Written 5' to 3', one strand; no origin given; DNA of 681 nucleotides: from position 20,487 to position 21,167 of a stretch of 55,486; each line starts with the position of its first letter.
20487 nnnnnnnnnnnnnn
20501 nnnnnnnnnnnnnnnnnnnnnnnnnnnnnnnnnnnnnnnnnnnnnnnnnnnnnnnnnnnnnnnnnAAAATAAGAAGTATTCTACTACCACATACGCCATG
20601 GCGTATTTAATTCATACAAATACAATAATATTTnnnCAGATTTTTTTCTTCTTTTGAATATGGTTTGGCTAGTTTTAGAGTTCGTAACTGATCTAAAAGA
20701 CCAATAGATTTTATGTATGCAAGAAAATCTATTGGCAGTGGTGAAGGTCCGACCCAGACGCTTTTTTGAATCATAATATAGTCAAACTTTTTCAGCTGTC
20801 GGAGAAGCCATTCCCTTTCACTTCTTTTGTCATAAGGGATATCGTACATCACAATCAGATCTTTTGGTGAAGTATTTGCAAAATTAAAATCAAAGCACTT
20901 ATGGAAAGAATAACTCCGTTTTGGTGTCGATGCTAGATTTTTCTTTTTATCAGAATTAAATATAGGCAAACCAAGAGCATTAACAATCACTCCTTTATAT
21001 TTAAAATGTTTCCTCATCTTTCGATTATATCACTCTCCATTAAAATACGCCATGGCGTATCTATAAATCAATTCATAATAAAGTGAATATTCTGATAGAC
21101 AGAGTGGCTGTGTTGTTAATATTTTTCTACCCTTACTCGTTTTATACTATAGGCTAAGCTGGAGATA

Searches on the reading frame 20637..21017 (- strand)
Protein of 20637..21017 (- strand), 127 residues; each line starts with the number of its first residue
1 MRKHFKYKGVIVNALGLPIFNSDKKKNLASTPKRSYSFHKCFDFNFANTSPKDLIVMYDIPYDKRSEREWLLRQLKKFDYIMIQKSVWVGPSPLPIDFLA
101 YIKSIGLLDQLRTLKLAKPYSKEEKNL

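Call 79: search_protein_families(library=padloc, proteins=[window:20637-21017:-], max_evalue=0.01)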
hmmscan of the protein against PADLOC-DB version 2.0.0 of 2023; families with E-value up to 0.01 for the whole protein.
window:20637-21017:- (127 aa): 9 families
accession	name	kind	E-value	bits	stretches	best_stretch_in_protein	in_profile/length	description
PDLC00935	Cas2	-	2.1e-05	22.9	1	54-90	3-40/96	CRISPR-associated endonuclease Cas2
PDLC01251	Cas2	-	5.8e-05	21.3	1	54-90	3-36/84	"CAS-I,CAS-II,CAS-III,CAS-IV,CAS-V,CAS-VI; acquisition_2"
PDLC01525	Cas2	-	8.9e-05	21.2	1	54-92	3-39/90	"CAS-I,CAS-II,CAS-III,CAS-IV,CAS-V,CAS-VI; acquisition_2"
PDLC01649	Cas2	-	9.1e-05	20.7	1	54-90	3-36/70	"CAS-I,CAS-II,CAS-III,CAS-IV,CAS-V,CAS-VI; acquisition_2"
PDLC02070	Cas2_II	-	0.00015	20.2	1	53-90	2-37/89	-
PDLC02068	Cas2_II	-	0.0013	16.5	1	54-89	24-62/137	-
PDLC01748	Cas2_IIIa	-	0.0018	16.8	1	54-88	3-34/88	-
PDLC02073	Cas2_II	-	0.0079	14.7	0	54-89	8-46/49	-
PDLC02075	Cas2a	-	0.0083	14.5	0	54-90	3-37/85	-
